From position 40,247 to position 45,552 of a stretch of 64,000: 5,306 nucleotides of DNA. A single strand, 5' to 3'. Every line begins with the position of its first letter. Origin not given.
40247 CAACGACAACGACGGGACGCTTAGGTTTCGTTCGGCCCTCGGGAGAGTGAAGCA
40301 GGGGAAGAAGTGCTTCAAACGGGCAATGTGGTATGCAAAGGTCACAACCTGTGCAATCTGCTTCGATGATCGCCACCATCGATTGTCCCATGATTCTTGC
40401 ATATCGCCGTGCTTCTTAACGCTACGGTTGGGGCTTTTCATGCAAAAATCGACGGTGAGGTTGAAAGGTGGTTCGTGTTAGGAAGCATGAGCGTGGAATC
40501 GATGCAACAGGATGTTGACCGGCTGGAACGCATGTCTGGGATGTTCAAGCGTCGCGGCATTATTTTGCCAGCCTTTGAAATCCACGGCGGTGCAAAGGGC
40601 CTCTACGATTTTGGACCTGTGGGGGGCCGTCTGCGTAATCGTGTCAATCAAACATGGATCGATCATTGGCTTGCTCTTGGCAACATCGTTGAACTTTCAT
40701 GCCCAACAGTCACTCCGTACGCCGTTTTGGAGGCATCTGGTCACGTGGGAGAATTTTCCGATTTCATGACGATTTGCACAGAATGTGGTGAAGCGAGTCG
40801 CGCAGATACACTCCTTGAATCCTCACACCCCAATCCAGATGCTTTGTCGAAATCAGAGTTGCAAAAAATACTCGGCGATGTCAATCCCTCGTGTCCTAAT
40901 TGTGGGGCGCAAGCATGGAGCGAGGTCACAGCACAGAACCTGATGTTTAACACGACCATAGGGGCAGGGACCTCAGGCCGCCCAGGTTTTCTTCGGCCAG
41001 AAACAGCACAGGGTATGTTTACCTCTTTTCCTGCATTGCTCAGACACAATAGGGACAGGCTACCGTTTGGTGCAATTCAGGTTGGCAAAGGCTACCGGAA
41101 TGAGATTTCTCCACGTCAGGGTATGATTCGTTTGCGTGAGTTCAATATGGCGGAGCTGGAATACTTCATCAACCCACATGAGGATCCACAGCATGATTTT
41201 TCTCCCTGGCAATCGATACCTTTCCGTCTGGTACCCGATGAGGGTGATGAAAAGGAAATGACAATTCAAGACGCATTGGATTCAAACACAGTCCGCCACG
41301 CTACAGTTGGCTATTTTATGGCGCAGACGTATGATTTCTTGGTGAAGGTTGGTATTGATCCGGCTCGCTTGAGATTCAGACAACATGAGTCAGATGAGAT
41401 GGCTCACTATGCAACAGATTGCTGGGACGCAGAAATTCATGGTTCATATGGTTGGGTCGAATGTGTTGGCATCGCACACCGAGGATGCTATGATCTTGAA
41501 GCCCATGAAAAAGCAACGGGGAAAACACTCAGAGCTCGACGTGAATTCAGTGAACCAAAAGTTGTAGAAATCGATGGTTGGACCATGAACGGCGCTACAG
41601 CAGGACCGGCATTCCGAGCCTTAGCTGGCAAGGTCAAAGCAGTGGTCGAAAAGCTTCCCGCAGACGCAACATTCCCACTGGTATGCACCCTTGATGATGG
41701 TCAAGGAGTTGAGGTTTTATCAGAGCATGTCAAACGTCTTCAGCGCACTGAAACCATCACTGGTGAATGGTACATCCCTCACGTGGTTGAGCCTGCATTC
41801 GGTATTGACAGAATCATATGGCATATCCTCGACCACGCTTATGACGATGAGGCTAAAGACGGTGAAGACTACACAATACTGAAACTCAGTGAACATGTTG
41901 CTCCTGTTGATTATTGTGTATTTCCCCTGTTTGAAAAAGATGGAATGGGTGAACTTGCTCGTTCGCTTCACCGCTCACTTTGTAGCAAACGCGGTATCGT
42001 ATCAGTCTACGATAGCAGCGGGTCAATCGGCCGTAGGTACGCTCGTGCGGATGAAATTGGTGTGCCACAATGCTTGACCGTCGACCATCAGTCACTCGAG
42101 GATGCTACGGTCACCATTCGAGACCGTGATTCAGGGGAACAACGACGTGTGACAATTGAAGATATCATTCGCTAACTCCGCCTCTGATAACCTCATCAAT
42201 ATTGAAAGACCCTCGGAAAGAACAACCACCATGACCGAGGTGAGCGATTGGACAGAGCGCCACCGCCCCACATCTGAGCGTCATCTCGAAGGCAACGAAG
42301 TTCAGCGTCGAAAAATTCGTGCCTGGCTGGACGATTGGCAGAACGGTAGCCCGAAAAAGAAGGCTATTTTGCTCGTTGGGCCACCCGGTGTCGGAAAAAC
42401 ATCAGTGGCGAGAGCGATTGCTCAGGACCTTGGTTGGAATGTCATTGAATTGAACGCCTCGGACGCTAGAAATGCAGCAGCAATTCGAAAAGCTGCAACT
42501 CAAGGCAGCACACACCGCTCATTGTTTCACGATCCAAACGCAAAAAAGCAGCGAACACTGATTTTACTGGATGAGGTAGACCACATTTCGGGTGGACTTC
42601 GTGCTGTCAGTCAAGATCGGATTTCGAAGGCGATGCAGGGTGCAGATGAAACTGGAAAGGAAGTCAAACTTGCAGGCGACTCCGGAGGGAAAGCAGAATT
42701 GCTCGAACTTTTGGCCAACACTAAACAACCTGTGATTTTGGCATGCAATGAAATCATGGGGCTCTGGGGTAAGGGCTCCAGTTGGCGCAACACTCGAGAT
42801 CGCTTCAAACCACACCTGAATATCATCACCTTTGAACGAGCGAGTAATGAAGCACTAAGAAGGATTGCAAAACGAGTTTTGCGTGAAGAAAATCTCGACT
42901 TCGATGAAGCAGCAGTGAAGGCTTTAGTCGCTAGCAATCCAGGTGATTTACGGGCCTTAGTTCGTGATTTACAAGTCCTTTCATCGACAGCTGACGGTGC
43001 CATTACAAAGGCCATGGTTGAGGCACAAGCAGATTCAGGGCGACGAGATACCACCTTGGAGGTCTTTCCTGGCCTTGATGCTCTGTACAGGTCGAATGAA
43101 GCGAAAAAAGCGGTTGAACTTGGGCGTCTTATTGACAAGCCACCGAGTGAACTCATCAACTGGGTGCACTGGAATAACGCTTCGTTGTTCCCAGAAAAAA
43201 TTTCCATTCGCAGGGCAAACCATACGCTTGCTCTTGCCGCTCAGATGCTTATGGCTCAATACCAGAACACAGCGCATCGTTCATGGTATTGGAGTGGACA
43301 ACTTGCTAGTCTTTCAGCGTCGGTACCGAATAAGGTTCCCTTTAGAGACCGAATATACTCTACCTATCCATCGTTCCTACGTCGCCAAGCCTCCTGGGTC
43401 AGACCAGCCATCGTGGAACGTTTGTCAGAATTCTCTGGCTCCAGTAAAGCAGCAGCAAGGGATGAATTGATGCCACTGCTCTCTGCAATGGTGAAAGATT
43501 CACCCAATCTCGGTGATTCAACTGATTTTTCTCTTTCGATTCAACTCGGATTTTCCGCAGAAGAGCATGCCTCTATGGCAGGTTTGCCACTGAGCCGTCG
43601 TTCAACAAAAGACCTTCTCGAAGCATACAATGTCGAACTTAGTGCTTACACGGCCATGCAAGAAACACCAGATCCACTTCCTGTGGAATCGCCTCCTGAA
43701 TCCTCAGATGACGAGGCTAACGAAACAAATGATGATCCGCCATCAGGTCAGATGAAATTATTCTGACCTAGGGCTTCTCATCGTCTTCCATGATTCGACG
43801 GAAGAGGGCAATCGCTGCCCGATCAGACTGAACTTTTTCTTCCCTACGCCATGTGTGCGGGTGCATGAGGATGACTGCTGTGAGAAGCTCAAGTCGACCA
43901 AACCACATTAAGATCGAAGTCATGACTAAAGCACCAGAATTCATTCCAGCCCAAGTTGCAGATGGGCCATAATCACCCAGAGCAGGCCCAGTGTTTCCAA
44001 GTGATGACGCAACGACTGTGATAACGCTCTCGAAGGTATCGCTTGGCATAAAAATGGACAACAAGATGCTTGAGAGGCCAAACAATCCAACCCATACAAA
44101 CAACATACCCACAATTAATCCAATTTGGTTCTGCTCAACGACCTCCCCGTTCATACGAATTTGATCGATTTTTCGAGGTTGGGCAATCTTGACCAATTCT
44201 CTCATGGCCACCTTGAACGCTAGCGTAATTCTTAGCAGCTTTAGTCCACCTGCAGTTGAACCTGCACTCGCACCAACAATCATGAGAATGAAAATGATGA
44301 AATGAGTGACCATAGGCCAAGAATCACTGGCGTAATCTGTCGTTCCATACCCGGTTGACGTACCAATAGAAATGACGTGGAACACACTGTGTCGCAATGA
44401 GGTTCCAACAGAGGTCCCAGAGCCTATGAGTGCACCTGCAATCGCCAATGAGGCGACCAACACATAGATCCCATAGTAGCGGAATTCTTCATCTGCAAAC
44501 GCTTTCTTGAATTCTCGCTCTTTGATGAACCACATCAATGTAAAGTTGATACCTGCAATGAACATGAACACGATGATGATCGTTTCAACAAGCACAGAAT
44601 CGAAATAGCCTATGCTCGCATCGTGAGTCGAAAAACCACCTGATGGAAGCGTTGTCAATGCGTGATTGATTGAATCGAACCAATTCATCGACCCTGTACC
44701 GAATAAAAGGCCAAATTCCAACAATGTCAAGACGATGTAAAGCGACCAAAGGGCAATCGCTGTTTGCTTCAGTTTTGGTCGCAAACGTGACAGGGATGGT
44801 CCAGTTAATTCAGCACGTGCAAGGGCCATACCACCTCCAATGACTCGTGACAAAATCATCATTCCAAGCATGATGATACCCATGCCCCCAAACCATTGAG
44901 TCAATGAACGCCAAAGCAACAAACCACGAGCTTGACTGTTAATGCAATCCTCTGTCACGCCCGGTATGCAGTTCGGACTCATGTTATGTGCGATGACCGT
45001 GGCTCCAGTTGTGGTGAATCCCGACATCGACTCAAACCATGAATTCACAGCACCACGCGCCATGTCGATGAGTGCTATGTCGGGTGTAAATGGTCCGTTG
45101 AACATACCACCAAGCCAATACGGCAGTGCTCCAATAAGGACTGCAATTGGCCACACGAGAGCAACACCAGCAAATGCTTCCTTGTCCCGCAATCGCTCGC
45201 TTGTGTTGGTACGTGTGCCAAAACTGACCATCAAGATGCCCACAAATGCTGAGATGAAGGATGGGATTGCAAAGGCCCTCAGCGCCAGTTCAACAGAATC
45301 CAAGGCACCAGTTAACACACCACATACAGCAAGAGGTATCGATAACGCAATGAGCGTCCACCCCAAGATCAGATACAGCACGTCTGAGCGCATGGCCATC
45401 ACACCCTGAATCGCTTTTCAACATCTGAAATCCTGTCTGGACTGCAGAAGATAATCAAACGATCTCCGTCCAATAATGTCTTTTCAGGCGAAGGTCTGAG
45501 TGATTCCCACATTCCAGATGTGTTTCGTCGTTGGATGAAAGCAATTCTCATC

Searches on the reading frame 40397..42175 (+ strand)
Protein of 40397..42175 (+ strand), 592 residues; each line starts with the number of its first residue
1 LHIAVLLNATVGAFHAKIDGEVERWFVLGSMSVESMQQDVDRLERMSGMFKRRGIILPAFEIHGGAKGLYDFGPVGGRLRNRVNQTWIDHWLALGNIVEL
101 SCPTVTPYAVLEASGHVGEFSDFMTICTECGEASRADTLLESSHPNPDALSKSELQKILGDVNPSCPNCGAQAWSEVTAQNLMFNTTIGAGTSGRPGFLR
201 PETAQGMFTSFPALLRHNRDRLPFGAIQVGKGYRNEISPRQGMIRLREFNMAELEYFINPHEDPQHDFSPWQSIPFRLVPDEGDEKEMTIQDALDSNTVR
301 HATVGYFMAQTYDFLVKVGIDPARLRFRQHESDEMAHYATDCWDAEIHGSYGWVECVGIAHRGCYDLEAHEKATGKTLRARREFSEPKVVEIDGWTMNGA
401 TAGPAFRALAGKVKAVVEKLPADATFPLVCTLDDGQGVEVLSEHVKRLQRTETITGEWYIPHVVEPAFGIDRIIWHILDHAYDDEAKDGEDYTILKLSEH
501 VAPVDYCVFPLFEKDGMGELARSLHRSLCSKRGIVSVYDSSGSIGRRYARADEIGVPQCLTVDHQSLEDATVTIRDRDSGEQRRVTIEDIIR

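Call 8: search_protein_families(library=pfam, proteins=[window:40397-42175:+], max_evalue=0.001)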
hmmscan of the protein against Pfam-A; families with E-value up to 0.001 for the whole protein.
window:40397-42175:+ (592 aa): 2 families
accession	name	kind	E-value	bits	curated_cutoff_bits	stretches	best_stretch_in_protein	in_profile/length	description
PF03129.25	HGTP_anticodon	-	5.8e-19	68.5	21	1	507-591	3-88/94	Anticodon binding domain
PF00587.30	tRNA-synt_2b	-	2.6e-07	31.3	29.3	1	198-265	12-78/179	tRNA synthetase class II core domain (G, H, P, S and T)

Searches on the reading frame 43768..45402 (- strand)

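Call 56: search_protein_families(library=pfam, proteins=[window:43768-45402:-], max_evalue=0.00001)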
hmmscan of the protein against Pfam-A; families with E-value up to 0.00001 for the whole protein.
window:43768-45402:- (544 aa): 1 family
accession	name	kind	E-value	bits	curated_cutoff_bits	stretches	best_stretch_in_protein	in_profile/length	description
PF02386.22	TrkH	-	1.4e-42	146.3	27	1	120-513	65-490/502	Cation transport protein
